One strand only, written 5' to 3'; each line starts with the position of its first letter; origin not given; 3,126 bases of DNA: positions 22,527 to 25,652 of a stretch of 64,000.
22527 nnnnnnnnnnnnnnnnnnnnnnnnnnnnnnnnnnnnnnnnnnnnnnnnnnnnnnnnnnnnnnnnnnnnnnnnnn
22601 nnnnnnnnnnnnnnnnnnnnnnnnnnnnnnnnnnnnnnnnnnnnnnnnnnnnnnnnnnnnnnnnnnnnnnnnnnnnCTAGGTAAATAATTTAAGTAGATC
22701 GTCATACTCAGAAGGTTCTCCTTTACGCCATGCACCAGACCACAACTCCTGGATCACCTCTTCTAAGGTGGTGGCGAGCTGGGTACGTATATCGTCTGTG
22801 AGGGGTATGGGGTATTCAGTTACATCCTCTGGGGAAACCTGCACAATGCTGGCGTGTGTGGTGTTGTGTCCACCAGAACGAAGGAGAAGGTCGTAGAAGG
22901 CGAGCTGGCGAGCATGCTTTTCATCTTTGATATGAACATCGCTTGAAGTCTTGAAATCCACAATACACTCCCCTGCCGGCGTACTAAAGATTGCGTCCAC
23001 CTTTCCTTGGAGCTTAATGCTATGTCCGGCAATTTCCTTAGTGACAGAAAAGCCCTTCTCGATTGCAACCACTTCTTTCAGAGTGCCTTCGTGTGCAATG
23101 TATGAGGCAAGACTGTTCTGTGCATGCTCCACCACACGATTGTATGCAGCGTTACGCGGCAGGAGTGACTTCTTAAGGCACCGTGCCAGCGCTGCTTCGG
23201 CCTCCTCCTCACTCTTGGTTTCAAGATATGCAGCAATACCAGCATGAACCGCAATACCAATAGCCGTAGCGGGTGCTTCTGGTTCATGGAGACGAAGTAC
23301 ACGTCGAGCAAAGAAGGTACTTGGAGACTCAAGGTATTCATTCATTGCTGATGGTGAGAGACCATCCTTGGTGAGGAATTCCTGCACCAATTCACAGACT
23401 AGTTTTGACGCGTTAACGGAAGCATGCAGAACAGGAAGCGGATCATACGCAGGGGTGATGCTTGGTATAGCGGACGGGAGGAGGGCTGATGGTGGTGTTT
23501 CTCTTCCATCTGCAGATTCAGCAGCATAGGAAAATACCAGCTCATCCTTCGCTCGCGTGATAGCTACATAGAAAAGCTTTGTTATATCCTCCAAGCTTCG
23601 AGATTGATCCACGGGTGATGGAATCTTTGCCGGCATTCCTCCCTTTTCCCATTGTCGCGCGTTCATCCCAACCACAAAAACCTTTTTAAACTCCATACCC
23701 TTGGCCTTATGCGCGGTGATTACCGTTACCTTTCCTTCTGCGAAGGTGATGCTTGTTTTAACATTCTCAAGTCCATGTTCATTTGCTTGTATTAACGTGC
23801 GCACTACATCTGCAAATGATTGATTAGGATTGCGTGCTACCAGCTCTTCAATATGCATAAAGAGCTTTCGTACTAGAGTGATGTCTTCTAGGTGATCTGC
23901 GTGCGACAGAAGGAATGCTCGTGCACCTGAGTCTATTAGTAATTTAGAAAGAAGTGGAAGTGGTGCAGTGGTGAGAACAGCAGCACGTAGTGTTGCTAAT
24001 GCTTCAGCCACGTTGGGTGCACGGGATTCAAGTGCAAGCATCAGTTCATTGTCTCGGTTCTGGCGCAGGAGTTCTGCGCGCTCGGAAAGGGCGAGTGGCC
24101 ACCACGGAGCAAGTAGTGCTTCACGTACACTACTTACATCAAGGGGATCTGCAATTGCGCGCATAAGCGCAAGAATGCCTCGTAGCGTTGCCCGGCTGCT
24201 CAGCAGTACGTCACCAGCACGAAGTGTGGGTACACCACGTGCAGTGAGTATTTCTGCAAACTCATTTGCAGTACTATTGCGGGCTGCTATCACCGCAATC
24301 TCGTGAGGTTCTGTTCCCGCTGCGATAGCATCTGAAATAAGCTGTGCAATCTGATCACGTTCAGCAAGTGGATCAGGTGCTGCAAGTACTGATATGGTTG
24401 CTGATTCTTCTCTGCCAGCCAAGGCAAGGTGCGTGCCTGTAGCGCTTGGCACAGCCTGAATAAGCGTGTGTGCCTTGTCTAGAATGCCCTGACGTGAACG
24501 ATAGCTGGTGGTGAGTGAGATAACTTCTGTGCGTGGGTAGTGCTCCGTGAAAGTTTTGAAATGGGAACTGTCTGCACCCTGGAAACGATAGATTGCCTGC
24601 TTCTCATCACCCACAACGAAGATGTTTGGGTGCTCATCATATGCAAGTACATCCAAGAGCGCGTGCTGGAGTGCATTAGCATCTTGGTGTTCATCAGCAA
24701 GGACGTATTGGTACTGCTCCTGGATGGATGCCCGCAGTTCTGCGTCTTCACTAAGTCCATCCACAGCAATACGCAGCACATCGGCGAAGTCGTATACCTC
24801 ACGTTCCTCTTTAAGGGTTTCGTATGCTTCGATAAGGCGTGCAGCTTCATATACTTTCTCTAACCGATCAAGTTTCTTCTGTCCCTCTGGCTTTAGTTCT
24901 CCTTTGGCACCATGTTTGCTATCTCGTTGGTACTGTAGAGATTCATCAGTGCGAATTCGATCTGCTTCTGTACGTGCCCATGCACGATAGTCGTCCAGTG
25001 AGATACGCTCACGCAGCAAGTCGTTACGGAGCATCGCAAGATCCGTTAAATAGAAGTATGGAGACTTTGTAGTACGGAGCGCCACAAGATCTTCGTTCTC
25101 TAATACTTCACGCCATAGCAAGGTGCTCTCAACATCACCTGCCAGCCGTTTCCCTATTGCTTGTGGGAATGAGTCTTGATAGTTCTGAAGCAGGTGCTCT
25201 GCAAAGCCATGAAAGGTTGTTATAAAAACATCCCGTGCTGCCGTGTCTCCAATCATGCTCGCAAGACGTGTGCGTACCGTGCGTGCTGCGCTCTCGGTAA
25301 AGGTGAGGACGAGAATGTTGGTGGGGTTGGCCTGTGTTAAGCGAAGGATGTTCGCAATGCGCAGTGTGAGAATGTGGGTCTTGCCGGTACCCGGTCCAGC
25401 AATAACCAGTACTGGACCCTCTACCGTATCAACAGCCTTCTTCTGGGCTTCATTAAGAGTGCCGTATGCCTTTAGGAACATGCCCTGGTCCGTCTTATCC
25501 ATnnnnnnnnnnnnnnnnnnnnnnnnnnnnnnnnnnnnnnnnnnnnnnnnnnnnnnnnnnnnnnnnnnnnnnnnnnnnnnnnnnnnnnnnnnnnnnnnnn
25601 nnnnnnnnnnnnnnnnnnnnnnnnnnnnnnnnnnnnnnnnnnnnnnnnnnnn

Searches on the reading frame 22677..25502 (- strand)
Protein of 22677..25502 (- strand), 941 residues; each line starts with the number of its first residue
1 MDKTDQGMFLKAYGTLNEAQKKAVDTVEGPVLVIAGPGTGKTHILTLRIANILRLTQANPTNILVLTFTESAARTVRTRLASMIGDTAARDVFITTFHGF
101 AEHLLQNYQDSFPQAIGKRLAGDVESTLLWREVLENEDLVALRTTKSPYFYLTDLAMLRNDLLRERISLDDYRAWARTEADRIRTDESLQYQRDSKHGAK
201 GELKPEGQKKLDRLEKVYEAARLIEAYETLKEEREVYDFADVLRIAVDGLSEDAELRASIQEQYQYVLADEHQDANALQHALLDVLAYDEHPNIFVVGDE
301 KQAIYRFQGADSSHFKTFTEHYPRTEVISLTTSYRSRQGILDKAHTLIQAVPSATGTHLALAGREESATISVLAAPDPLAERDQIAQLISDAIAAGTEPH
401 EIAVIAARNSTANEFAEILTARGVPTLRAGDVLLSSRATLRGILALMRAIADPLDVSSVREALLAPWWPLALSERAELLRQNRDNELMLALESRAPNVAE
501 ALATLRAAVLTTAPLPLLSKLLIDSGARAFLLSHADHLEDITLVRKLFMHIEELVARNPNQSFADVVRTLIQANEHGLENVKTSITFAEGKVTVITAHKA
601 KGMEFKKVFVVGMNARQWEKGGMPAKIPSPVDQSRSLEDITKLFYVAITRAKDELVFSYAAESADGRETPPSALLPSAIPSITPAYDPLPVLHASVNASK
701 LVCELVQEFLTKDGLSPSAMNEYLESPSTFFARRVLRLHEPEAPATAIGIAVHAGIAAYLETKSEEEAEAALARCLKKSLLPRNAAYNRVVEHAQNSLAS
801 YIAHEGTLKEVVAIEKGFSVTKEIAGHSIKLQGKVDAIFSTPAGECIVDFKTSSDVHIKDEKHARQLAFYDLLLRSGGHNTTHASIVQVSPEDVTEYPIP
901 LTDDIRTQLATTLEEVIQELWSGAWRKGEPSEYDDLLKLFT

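Call 43: find_homologous_proteins(query=window:22677-25502:-, max_evalue=1e-100)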
Query window:22677-25502:- (941 aa): 2415 proteins with E <= 1e-100 among 8000 candidates; the best 120 are listed.
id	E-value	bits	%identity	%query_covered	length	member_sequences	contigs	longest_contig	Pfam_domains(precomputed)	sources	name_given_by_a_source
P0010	0.0e+0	2064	100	100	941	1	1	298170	PF13538.13,PF12705.14,PF13604.13,PF13361.13,PF13245.13,PF00580.28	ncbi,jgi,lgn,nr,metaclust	ncbi:MAG: DNA helicase II / ATP-dependent DNA helicase PcrA [Parcubacteria bacterium C7867-007]|nr:M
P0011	0.0e+0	1861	89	100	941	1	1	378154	PF13538.13,PF12705.14,PF13604.13,PF13361.13,PF13245.13,PF00580.28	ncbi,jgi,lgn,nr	ncbi:MAG: DNA helicase II / ATP-dependent DNA helicase PcrA [Parcubacteria bacterium C7867-008]|nr:M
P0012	0.0e+0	1749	84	100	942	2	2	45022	PF13538.13,PF12705.14,PF13361.13,PF13245.13,PF00580.28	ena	-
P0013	0.0e+0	1738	83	99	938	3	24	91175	PF13538.13,PF12705.14,PF13361.13,PF13245.13,PF00580.28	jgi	jgi:DNA helicase-2/ATP-dependent DNA helicase PcrA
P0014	0.0e+0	1737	83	100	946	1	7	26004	PF13538.13,PF12705.14,PF13361.13,PF13245.13,PF00580.28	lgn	-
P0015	0.0e+0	1712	82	99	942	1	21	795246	PF13538.13,PF12705.14,PF13361.13,PF13245.13,PF00580.28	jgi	jgi:DNA helicase-2/ATP-dependent DNA helicase PcrA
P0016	0.0e+0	1710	82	99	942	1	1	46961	PF13538.13,PF12705.14,PF13361.13,PF13245.13,PF00580.28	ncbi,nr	ncbi:MAG: UvrD/REP helicase, helicase / ATP-dependent helicase PcrA [Parcubacteria group bacterium]|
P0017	0.0e+0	1701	82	99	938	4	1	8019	PF13538.13,PF12705.14,PF13361.13,PF13245.13,PF00580.28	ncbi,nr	ncbi:MAG TPA: ATP-dependent DNA helicase [Candidatus Paceibacterota bacterium]|nr:ATP-dependent DNA 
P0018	0.0e+0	1691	81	100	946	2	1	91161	PF13538.13,PF12705.14,PF13604.13,PF13361.13,PF13245.13,PF00580.28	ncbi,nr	ncbi:MAG: UvrD/REP helicase, helicase / ATP-dependent helicase PcrA [Parcubacteria group bacterium]|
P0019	0.0e+0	1659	79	100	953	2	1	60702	PF13538.13,PF12705.14,PF13361.13,PF13245.13,PF00580.28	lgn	-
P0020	0.0e+0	1654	79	99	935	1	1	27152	PF13538.13,PF12705.14,PF13604.13,PF13361.13,PF13245.13,PF00580.28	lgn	-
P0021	0.0e+0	1641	78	100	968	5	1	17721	PF13538.13,PF12705.14,PF13604.13,PF13361.13,PF13245.13,PF00580.28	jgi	jgi:DNA helicase-2/ATP-dependent DNA helicase PcrA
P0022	0.0e+0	1513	73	99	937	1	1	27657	PF13538.13,PF12705.14,PF13604.13,PF13361.13,PF13245.13,PF00580.28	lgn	-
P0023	0.0e+0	1477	73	99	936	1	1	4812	PF13538.13,PF12705.14,PF13604.13,PF13361.13,PF13245.13,PF00580.28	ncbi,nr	ncbi:MAG TPA: ATP-dependent DNA helicase [Candidatus Paceibacterota bacterium]|nr:ATP-dependent DNA 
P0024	0.0e+0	1473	71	100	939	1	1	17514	PF13538.13,PF12705.14,PF01443.25,PF13604.13,PF13361.13,PF13245.13,PF00580.28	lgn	-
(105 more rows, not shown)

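Call 44: find_encoding_contigs(protein=P0012, flank=6000, max_places=2)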
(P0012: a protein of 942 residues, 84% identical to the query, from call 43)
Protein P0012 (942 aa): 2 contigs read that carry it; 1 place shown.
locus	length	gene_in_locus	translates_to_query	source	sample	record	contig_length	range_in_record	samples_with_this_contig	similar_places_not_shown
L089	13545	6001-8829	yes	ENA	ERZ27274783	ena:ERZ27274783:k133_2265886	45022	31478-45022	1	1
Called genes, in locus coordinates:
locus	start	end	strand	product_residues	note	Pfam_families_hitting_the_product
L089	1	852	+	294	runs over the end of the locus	PF04471:Mrr_cat, PF13156:Mrr_cat_2 (weak), PF22722:NA-iREase1 (weak)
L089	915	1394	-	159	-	-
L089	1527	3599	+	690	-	-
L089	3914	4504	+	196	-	PF01863:YgjP-like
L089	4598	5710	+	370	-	-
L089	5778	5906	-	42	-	-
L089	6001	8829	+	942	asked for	PF00580:UvrD-helicase, PF13245:AAA_19, PF13361:UvrD_C, PF13538:UvrD_C_2 (faint), PF12705:PDDEXK_1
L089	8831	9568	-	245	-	PF18400:Thioredoxin_12 (faint), PF13462:Thioredoxin_4, PF01323:DSBA (weak)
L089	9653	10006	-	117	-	-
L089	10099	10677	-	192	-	PF13482:RNase_H_2, PF10108:DNA_pol_B_exo2 (faint)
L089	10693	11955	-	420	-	PF13393:tRNA-synt_His, PF00587:tRNA-synt_2b, PF03129:HGTP_anticodon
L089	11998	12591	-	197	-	PF03703:bPH_2 (weak)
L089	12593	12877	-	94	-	-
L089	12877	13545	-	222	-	?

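Call 45: find_encoding_contigs(protein=P0013, flank=6000, max_places=3)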
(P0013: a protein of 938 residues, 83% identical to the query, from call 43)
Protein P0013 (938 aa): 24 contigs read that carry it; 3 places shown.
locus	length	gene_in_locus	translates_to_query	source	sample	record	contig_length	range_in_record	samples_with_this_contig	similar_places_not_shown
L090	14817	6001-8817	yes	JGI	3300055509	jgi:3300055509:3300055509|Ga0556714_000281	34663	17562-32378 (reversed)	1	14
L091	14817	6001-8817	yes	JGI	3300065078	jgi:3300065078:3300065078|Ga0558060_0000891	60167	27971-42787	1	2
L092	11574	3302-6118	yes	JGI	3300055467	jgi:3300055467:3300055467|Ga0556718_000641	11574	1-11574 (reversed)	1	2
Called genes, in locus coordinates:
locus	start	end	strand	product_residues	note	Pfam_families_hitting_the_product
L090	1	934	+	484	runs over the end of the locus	PF00145:DNA_methylase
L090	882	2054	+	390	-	PF15515:MvaI_BcnI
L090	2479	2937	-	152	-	PF01878:EVE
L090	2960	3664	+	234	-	PF06414:Zeta_toxin, PF13671:AAA_33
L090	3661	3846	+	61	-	-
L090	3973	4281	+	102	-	-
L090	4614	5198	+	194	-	PF01863:YgjP-like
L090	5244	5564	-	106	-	-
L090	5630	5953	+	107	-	-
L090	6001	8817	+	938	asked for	PF00580:UvrD-helicase, PF13245:AAA_19, PF13361:UvrD_C, PF13538:UvrD_C_2 (faint), PF12705:PDDEXK_1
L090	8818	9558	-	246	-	PF18400:Thioredoxin_12 (faint), PF13462:Thioredoxin_4, PF01323:DSBA (faint)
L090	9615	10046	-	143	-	-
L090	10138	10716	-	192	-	PF13482:RNase_H_2, PF10108:DNA_pol_B_exo2 (faint)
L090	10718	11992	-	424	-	PF13393:tRNA-synt_His, PF00587:tRNA-synt_2b, PF03129:HGTP_anticodon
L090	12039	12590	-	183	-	PF03703:bPH_2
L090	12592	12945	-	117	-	-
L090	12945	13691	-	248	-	PF03602:Cons_hypoth95 (weak), PF05175:MTS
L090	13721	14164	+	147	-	PF07098:DUF1360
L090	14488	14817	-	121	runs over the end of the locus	PF00076:RRM_1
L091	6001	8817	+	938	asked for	PF00580:UvrD-helicase, PF13245:AAA_19, PF13361:UvrD_C, PF13538:UvrD_C_2 (faint), PF12705:PDDEXK_1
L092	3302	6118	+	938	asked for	PF00580:UvrD-helicase, PF13245:AAA_19, PF13361:UvrD_C, PF13538:UvrD_C_2 (faint), PF12705:PDDEXK_1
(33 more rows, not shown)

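Call 46: find_encoding_contigs(protein=P0015, flank=6000, max_places=3)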
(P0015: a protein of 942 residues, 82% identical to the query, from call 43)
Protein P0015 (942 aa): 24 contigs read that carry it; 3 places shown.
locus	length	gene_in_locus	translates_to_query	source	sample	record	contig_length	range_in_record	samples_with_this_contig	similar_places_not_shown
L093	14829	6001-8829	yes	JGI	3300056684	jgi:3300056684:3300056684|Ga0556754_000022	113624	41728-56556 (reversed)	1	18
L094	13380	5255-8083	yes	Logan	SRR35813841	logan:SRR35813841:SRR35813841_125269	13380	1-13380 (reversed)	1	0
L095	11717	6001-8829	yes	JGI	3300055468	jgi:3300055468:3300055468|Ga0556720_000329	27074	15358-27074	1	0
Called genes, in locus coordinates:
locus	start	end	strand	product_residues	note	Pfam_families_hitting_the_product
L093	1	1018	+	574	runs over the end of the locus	PF01807:Zn_ribbon_DnaG, PF08275:DNAG_N, PF01751:Toprim, PF13155:Toprim_2, PF13362:Toprim_3 (weak), PF13662:Toprim_4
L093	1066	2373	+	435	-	PF03979:Sigma70_r1_1, PF00140:Sigma70_r1_2, PF04542:Sigma70_r2, PF04539:Sigma70_r3, PF04545:Sigma70_r4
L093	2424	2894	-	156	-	PF01878:EVE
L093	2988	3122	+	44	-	-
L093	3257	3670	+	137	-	-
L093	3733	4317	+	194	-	PF01863:YgjP-like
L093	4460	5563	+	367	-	PF20686:CsoSCA_cat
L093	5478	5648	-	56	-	-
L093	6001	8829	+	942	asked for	PF00580:UvrD-helicase, PF13245:AAA_19, PF13361:UvrD_C, PF13538:UvrD_C_2 (faint), PF12705:PDDEXK_1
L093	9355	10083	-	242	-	PF18400:Thioredoxin_12 (faint), PF13462:Thioredoxin_4, PF01323:DSBA (faint)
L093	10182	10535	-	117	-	-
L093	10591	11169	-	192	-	PF13482:RNase_H_2, PF10108:DNA_pol_B_exo2 (faint)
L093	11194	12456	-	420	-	PF13393:tRNA-synt_His, PF00587:tRNA-synt_2b, PF03129:HGTP_anticodon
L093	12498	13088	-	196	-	PF03703:bPH_2 (weak)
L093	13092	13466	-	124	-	-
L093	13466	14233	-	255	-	PF03602:Cons_hypoth95, PF05175:MTS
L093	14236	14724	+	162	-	PF07098:DUF1360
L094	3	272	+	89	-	?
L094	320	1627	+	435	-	PF03979:Sigma70_r1_1, PF00140:Sigma70_r1_2, PF04542:Sigma70_r2, PF04539:Sigma70_r3, PF04545:Sigma70_r4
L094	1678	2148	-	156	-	PF01878:EVE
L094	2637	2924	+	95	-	-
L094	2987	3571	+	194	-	PF01863:YgjP-like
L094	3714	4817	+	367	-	PF20686:CsoSCA_cat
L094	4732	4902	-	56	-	-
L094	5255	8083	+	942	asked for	PF00580:UvrD-helicase, PF13245:AAA_19, PF13361:UvrD_C, PF13538:UvrD_C_2 (faint), PF12705:PDDEXK_1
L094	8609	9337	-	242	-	PF18400:Thioredoxin_12 (faint), PF13462:Thioredoxin_4, PF01323:DSBA (faint)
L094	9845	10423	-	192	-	PF13482:RNase_H_2, PF10108:DNA_pol_B_exo2 (faint)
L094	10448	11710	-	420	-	PF13393:tRNA-synt_His, PF00587:tRNA-synt_2b, PF03129:HGTP_anticodon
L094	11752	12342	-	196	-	PF03703:bPH_2 (weak)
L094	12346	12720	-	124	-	-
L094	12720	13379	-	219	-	?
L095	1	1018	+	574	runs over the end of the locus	PF01807:Zn_ribbon_DnaG, PF08275:DNAG_N, PF01751:Toprim, PF13155:Toprim_2, PF13362:Toprim_3 (weak), PF13662:Toprim_4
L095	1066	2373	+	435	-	PF03979:Sigma70_r1_1, PF00140:Sigma70_r1_2, PF04542:Sigma70_r2, PF04539:Sigma70_r3, PF04545:Sigma70_r4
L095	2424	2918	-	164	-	PF01878:EVE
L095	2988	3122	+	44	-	-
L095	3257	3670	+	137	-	-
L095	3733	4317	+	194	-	PF01863:YgjP-like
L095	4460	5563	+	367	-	PF20686:CsoSCA_cat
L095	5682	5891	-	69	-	-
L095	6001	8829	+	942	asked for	PF00580:UvrD-helicase, PF13245:AAA_19, PF13361:UvrD_C, PF13538:UvrD_C_2 (faint), PF12705:PDDEXK_1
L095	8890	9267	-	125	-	-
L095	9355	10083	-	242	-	PF18400:Thioredoxin_12 (faint), PF13462:Thioredoxin_4, PF01323:DSBA (faint)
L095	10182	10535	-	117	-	-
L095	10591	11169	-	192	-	PF13482:RNase_H_2, PF10108:DNA_pol_B_exo2 (faint)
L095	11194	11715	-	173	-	?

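Call 51: search_protein_families(library=pfam, proteins=[L093:3257-3670:+, L094:2637-2924:+, L090:3973-4281:+, L090:3661-3846:+], max_evalue=0.1)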
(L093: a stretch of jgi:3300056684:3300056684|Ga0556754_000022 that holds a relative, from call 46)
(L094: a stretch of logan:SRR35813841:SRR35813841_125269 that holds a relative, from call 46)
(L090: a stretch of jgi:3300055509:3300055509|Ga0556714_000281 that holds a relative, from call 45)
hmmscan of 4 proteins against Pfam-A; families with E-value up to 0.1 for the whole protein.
L093:3257-3670:+ (137 aa): 0 families

L094:2637-2924:+ (95 aa): 1 family
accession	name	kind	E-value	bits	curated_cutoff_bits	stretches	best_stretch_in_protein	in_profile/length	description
PF15632.11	ATPgrasp_Ter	-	0.08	13.2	29.1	0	53-83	40-70/131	ATP-grasp in the biosynthetic pathway with Ter operon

L090:3973-4281:+ (102 aa): 1 family
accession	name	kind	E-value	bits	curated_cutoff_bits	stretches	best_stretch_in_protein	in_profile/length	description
PF08573.15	SAE2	-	0.08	14.4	19.8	0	38-80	6-48/110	DNA endonuclease activator SAE2/CtIP C-terminus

L090:3661-3846:+ (61 aa): 0 families

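Call 57: find_encoding_contigs(protein=P0019, flank=6000, max_places=2)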
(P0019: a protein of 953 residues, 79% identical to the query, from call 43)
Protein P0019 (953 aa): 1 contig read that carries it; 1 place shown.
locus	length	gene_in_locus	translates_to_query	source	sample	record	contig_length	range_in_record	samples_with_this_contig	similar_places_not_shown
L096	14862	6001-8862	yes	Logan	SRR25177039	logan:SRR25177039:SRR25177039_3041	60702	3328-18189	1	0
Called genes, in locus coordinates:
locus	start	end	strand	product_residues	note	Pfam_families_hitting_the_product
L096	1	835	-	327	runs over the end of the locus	-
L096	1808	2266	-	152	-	PF01878:EVE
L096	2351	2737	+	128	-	-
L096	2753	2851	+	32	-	-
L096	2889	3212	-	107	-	-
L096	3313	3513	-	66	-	-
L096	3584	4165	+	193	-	PF01863:YgjP-like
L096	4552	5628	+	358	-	PF20686:CsoSCA_cat (faint)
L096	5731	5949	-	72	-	-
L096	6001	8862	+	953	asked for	PF00580:UvrD-helicase, PF13245:AAA_19, PF13361:UvrD_C, PF13538:UvrD_C_2 (faint), PF12705:PDDEXK_1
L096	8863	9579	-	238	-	PF18400:Thioredoxin_12 (faint), PF13462:Thioredoxin_4, PF01323:DSBA (faint)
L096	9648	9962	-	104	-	-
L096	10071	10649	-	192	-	PF13482:RNase_H_2, PF10108:DNA_pol_B_exo2 (faint)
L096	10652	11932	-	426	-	PF01409:tRNA-synt_2d (weak), PF13393:tRNA-synt_His, PF00587:tRNA-synt_2b, PF03129:HGTP_anticodon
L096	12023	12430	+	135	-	-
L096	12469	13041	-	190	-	PF03703:bPH_2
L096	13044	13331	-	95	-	-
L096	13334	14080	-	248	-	PF03602:Cons_hypoth95, PF05175:MTS, PF08242:Methyltransf_12 (weak), PF13649:Methyltransf_25 (weak), PF13847:Methyltransf_31 (weak)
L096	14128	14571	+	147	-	PF07098:DUF1360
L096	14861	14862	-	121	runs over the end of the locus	PF00076:RRM_1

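Call 58: find_encoding_contigs(protein=P0014, flank=6000, max_places=3)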
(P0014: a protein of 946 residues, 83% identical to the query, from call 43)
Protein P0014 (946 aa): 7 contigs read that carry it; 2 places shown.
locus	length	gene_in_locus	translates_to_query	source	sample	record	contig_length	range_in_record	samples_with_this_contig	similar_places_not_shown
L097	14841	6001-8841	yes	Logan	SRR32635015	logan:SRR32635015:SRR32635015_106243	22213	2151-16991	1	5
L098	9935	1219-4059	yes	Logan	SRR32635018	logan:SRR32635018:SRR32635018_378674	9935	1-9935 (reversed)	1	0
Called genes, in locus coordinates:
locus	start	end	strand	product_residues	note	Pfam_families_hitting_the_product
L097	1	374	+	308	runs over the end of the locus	-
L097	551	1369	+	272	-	PF18928:DUF5677 (weak)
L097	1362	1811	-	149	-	PF01878:EVE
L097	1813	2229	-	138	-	-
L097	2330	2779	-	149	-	-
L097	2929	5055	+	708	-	-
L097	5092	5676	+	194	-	PF01863:YgjP-like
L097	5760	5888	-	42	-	-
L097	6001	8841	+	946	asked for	PF00580:UvrD-helicase, PF13245:AAA_19, PF13361:UvrD_C, PF13538:UvrD_C_2 (faint), PF12705:PDDEXK_1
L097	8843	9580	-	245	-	PF18400:Thioredoxin_12 (faint), PF13462:Thioredoxin_4, PF01323:DSBA (weak)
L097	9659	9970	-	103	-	-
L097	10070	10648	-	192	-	PF01612:DNA_pol_A_exo1 (faint), PF13482:RNase_H_2, PF10108:DNA_pol_B_exo2 (faint)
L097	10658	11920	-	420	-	PF13393:tRNA-synt_His, PF00587:tRNA-synt_2b, PF03129:HGTP_anticodon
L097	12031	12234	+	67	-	-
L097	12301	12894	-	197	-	PF03703:bPH_2 (weak)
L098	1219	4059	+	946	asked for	PF00580:UvrD-helicase, PF13245:AAA_19, PF13361:UvrD_C, PF13538:UvrD_C_2 (faint), PF12705:PDDEXK_1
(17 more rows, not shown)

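Call 59: find_encoding_contigs(protein=P0021, flank=6000, max_places=2)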
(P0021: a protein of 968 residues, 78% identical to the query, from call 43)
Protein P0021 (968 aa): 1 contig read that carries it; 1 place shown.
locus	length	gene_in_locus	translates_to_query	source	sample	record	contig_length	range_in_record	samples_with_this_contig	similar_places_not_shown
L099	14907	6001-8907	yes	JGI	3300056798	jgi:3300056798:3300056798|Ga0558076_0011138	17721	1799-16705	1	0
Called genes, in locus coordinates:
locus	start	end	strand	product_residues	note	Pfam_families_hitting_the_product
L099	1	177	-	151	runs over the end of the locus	PF01878:EVE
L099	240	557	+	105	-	-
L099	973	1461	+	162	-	-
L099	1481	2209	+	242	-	PF01471:PG_binding_1 (weak)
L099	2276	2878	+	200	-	PF01863:YgjP-like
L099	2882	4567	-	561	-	PF00916:Sulfate_transp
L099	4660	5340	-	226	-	-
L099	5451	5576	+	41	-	-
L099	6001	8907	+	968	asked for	PF00580:UvrD-helicase, PF13604:AAA_30 (faint), PF13245:AAA_19, PF13361:UvrD_C, PF13538:UvrD_C_2 (faint), PF12705:PDDEXK_1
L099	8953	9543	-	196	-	-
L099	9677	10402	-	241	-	PF18400:Thioredoxin_12 (faint), PF13462:Thioredoxin_4, PF01323:DSBA (faint)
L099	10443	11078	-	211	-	PF13482:RNase_H_2, PF10108:DNA_pol_B_exo2 (faint)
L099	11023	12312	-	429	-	PF13393:tRNA-synt_His, PF00587:tRNA-synt_2b, PF03129:HGTP_anticodon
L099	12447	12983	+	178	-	-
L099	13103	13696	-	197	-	PF03703:bPH_2 (weak)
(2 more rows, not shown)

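Call 74: find_encoding_contigs(protein=P0020, flank=6000, max_places=2)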
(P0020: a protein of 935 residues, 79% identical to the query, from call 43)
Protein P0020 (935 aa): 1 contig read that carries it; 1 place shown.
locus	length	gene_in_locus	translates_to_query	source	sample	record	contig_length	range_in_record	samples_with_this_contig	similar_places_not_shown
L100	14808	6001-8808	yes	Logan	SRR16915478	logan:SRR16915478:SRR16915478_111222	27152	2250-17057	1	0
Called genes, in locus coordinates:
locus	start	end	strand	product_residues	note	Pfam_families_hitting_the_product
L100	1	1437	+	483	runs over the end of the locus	PF00899:ThiF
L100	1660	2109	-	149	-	PF01878:EVE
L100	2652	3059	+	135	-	-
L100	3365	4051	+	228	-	-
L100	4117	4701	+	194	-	PF01863:YgjP-like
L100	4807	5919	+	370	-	-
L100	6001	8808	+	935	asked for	PF00580:UvrD-helicase, PF13245:AAA_19, PF13604:AAA_30 (faint), PF13361:UvrD_C, PF13538:UvrD_C_2 (faint), PF12705:PDDEXK_1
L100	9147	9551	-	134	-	-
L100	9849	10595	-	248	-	PF18400:Thioredoxin_12 (faint), PF13462:Thioredoxin_4, PF01323:DSBA (faint)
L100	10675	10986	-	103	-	-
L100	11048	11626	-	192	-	PF13482:RNase_H_2, PF10108:DNA_pol_B_exo2 (faint)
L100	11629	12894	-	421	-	PF13393:tRNA-synt_His, PF00587:tRNA-synt_2b, PF03129:HGTP_anticodon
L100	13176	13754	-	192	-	PF03703:bPH_2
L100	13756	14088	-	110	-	-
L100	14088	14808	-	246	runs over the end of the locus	PF03602:Cons_hypoth95 (weak), PF05175:MTS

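Call 83: search_protein_families(library=ncbifam, proteins=[L093:3257-3670:+, L096:2351-2737:+], max_evalue=1)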
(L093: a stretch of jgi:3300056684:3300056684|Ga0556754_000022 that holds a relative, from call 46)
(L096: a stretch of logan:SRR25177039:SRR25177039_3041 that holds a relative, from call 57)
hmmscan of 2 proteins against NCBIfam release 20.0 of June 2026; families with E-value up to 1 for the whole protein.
L093:3257-3670:+ (137 aa): 0 families

L096:2351-2737:+ (128 aa): 0 families
